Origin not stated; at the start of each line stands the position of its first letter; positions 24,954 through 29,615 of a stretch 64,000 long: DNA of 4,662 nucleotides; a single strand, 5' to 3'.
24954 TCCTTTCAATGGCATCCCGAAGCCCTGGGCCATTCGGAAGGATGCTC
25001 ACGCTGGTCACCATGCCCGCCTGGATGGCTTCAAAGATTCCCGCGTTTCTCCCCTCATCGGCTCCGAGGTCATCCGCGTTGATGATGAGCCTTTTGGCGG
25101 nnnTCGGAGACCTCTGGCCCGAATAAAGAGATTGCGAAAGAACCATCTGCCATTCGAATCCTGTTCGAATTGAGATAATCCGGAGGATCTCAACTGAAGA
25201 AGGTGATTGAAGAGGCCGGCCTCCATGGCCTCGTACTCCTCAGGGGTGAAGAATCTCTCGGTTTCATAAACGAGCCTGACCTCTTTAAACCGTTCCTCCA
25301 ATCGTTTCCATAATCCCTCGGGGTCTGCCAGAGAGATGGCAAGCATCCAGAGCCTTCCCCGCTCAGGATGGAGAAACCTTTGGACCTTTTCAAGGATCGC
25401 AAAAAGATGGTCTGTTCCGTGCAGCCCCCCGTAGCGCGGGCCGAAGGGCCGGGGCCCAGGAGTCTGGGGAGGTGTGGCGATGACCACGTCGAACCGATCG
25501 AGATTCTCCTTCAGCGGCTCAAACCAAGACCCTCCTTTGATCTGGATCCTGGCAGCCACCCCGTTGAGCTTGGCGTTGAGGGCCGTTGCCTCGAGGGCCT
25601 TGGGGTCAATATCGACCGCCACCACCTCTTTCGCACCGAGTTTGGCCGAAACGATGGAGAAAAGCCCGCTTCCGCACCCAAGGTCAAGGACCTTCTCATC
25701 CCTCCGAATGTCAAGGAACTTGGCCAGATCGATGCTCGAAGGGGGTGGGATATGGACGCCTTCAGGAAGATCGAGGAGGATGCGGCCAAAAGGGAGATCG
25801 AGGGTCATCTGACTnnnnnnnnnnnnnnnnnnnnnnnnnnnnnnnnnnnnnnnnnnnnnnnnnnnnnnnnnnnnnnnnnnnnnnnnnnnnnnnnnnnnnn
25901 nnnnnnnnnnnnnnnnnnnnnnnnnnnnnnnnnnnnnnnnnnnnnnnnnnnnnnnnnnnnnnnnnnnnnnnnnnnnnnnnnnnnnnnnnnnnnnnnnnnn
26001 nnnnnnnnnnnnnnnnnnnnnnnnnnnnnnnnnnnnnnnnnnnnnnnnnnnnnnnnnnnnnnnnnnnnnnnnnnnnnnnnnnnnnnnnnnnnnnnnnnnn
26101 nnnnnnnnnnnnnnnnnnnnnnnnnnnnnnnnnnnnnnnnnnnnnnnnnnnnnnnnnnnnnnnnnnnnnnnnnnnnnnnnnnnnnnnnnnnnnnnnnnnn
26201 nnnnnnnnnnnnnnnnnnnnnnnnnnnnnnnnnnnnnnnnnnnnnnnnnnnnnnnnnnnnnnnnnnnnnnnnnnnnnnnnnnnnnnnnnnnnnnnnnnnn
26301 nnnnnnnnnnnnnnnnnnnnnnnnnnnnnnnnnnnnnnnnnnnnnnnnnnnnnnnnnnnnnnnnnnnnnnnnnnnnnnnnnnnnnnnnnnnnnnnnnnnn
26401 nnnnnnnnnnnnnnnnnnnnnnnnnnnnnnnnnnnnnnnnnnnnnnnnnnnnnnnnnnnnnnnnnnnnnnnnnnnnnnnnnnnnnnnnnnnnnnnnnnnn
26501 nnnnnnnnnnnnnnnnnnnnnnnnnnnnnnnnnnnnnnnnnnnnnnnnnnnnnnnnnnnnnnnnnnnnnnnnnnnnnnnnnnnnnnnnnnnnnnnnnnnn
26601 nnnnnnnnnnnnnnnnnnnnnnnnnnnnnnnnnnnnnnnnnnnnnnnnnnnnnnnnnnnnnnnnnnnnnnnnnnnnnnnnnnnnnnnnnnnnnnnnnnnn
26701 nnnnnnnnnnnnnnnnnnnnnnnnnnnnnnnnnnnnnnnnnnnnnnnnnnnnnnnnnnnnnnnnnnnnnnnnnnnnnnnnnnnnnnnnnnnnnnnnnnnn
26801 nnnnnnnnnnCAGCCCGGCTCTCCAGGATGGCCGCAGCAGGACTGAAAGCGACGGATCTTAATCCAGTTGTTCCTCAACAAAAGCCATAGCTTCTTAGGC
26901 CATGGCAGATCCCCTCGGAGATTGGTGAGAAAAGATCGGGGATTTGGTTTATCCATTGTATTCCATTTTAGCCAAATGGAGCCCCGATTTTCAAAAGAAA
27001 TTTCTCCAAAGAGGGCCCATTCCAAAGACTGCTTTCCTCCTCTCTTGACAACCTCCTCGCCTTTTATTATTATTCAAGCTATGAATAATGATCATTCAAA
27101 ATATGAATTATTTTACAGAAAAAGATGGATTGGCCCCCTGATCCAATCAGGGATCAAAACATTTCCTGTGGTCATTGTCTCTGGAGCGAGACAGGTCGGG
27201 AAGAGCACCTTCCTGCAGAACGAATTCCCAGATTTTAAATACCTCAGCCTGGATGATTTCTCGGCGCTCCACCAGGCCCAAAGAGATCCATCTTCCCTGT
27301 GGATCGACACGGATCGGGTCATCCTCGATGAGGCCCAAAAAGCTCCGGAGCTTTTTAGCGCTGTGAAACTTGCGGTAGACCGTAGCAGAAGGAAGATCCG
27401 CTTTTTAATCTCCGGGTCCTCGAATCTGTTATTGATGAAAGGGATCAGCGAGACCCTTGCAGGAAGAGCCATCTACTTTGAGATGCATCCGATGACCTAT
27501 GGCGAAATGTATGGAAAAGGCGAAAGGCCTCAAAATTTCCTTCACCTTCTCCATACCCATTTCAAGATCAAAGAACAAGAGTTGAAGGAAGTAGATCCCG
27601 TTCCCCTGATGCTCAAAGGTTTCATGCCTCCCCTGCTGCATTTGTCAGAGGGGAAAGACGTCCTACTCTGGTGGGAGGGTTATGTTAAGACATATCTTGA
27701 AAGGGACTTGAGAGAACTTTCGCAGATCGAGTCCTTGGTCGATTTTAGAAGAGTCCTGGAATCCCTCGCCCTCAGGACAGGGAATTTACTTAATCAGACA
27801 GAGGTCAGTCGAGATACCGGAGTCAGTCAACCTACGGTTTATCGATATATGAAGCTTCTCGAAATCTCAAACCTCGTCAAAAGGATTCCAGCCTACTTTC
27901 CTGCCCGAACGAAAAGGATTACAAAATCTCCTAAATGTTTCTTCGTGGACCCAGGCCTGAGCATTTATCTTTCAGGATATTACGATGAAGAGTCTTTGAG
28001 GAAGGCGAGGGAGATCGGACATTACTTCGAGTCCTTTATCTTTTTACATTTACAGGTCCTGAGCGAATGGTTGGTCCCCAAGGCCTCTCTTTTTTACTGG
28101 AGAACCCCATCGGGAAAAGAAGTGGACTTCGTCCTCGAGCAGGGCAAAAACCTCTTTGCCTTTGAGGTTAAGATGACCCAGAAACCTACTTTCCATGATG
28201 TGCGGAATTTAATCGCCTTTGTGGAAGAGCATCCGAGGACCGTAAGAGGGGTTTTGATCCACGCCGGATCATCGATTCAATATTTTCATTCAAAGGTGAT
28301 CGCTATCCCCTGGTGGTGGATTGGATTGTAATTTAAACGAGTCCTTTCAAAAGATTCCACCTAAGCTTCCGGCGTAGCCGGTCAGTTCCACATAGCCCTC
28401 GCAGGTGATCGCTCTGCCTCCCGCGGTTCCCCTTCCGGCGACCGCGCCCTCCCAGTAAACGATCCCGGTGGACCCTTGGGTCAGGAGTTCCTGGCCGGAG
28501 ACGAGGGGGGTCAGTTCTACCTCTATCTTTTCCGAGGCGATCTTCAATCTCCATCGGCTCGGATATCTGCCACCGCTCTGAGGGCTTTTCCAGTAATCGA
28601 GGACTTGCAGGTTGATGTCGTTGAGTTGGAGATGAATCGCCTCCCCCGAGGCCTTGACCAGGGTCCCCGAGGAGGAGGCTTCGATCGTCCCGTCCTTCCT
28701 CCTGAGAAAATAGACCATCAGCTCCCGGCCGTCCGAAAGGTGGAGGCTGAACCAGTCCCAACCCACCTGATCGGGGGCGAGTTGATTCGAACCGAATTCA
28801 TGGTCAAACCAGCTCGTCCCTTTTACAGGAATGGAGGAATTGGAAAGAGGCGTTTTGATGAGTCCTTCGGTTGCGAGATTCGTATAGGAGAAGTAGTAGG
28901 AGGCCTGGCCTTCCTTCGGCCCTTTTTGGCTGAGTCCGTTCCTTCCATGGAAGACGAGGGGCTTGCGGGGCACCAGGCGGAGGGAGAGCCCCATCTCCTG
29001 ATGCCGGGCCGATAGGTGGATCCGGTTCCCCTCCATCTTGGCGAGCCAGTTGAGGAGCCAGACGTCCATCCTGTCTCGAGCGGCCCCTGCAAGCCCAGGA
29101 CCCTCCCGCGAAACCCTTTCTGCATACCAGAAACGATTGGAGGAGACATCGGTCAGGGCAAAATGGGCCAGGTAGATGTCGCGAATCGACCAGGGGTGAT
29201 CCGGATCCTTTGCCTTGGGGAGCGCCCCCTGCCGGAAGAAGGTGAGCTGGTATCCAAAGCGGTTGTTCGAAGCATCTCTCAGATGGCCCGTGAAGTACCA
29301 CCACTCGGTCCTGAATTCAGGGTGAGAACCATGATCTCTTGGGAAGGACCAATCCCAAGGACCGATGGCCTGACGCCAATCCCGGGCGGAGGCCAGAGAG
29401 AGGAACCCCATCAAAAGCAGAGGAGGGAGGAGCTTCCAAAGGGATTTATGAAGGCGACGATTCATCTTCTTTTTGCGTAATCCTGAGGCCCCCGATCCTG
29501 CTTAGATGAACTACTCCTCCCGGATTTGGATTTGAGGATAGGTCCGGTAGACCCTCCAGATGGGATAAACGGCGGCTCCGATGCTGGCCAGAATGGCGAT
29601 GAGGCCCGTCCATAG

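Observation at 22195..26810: Minus-strand operon of an ATP-grasp::methyltransferase fusion, a YdjC-family deacetylase, a GT4 glycosyltransferase and a DUF523/DUF1722 protein: bacillithiol-like logic for an unknown glycoside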

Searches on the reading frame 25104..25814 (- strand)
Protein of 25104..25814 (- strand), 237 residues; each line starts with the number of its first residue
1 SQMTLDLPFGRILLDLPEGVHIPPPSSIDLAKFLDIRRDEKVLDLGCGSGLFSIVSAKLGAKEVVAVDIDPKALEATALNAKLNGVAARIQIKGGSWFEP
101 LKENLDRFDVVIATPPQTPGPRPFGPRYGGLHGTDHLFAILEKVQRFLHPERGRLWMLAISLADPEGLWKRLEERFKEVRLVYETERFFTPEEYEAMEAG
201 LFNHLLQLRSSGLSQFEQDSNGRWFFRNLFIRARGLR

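Call 54: search_solved_structures(query=window:25104-25814:-, max_evalue=1, show_alignments=2)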
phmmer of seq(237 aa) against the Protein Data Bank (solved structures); distinct sequences matched with E-value up to 1: 192 (the best 60 are shown).
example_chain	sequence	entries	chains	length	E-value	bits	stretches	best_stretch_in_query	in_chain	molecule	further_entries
1sg9_A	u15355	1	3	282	2e-11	46.9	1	16-119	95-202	hemK protein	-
1nv8_A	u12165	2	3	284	2e-11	46.9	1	16-119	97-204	hemK protein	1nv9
1vq1_A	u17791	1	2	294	2.2e-11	46.7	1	16-119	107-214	N5-glutamine methyltransferase, HemK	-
2as0_A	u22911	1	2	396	2e-10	43.5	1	37-117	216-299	hypothetical protein PH1915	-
5u4t_A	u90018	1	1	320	1.6e-09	40.6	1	22-111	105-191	Putative gentamicin methyltransferase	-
5u18_A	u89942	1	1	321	1.6e-09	40.6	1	22-111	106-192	N-3'' methyltransferase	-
5tyq_A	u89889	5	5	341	1.8e-09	40.5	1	22-111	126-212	Putative gentamicin methyltransferase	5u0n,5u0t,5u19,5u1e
5u1i_A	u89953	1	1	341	1.8e-09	40.5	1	22-111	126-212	Putative gentamicin methyltransferase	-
1ufk_A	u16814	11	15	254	8e-09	38.3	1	35-90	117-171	TT0836 protein | Ribosomal protein L11 methyltransferase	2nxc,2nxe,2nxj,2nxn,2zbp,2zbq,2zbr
3cjt_A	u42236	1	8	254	8.4e-09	38.3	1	35-90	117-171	Ribosomal protein L11 methyltransferase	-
5fa8_A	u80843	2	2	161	6.7e-08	35.3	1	17-99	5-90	Ribosomal protein L11 methyltransferase, putative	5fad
9vkf_A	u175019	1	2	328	7.8e-07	31.8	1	34-111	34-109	Protein arginine N-methyltransferase 1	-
1g6q_1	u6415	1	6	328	7.8e-07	31.8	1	34-111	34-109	HNRNP ARGININE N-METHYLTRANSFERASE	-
5jwj_A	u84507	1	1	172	9.9e-07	31.5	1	17-99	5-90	Protein-lysine N-methyltransferase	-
3grz_A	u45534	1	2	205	2e-06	30.5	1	41-87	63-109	Ribosomal protein L11 methyltransferase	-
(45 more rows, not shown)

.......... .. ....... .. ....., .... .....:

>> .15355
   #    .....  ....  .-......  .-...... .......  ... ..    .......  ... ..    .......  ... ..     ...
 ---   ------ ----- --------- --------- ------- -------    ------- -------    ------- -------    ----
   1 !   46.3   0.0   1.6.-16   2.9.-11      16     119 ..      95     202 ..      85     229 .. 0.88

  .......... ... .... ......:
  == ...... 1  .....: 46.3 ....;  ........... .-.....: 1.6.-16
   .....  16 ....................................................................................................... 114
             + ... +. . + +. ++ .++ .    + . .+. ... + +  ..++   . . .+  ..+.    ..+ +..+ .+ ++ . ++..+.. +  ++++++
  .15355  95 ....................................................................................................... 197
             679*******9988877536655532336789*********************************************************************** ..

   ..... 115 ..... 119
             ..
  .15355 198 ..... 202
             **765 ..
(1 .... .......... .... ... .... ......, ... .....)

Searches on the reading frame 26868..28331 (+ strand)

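Call 3: search_protein_families(library=pfam, proteins=[window:26868-28331:+], max_evalue=0.01)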
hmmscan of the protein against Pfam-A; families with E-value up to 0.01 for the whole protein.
window:26868-28331:+ (487 aa): 6 families
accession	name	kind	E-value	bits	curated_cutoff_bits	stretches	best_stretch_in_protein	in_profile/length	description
PF13635.12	DUF4143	-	5.8e-41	140.3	28.1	1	278-436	1-159/160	Domain of unknown function (DUF4143)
PF13173.12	AAA_14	-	3.7e-25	88.9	27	1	100-214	3-128/129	AAA domain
PF09339.16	HTH_IclR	-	0.00014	22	22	1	295-338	7-49/52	IclR helix-turn-helix domain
PF01978.25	TrmB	-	0.00077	19.7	25.6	1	308-341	23-56/68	Sugar-specific transcriptional regulator TrmB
PF13412.12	HTH_24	-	0.0061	16.6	21.9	0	308-332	18-42/48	Winged helix-turn-helix DNA-binding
PF01022.26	HTH_5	-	0.0071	16.6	22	0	302-338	11-46/47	Bacterial regulatory protein, arsR family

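Call 4: search_protein_families(library=ncbifam, proteins=[window:26868-28331:+], max_evalue=0.01)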
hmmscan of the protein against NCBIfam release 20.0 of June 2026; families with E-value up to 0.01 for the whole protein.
window:26868-28331:+ (487 aa): 0 families

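Call 73: search_protein_families(library=padloc, proteins=[window:26868-28331:+], max_evalue=0.001)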
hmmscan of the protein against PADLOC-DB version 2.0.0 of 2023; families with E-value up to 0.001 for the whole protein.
window:26868-28331:+ (487 aa): 8 families
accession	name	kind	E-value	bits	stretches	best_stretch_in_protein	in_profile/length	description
PDLC04790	PDC-S01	-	5.7e-107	356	1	83-482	11-414/422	-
PDLC04789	PDC-S01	-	5.5e-55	184.9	1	86-455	4-356/375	-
PDLC04787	PDC-S01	-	9.7e-34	114.9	1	96-453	24-377/412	-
PDLC04791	PDC-S01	-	3.5e-33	112.8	2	273-476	189-388/395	-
PDLC04786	PDC-S01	-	4.5e-16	56.6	1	343-451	294-401/439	-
PDLC04788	PDC-S01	-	1.3e-14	52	1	102-459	22-402/448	-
PDLC04792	PDC-S01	-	4.8e-13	46.5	2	150-236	89-173/452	-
PDLC04133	mad1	-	0.00046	18.4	0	307-330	5-28/60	mads_1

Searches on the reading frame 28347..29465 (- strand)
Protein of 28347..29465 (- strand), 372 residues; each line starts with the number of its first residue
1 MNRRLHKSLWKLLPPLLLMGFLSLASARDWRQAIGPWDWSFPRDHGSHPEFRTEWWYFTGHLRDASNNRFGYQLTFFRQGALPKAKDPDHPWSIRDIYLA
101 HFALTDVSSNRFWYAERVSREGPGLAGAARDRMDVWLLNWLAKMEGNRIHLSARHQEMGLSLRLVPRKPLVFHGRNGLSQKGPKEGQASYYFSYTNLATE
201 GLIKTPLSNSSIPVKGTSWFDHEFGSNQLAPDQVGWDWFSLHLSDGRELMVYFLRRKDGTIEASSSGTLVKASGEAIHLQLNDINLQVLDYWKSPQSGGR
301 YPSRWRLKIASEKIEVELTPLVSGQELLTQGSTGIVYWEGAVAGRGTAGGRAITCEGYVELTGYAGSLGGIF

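Call 3: search_protein_families(library=pfam, proteins=[window:28347-29465:-], max_evalue=0.01)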
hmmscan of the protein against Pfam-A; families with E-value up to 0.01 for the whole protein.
window:28347-29465:- (372 aa): 2 families
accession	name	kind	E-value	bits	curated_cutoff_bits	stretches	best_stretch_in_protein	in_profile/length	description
PF07143.17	CrtC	-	5.1e-59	200.1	22.5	1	53-226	1-168/168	CrtC N-terminal lipocalin domain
PF17186.10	Lipocalin_9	-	1.3e-44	152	26.2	1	229-364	1-131/131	Lipocalin-like domain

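Call 4: search_protein_families(library=ncbifam, proteins=[window:28347-29465:-], max_evalue=0.01)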
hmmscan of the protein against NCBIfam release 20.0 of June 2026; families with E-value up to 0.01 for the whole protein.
window:28347-29465:- (372 aa): 1 family
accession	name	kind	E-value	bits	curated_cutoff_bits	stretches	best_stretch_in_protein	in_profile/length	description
NF045922.1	CarotHydtaseCrtCRhod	equivalog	0.0052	16.1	400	1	198-279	115-193/278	carotenoid 1,2-hydratase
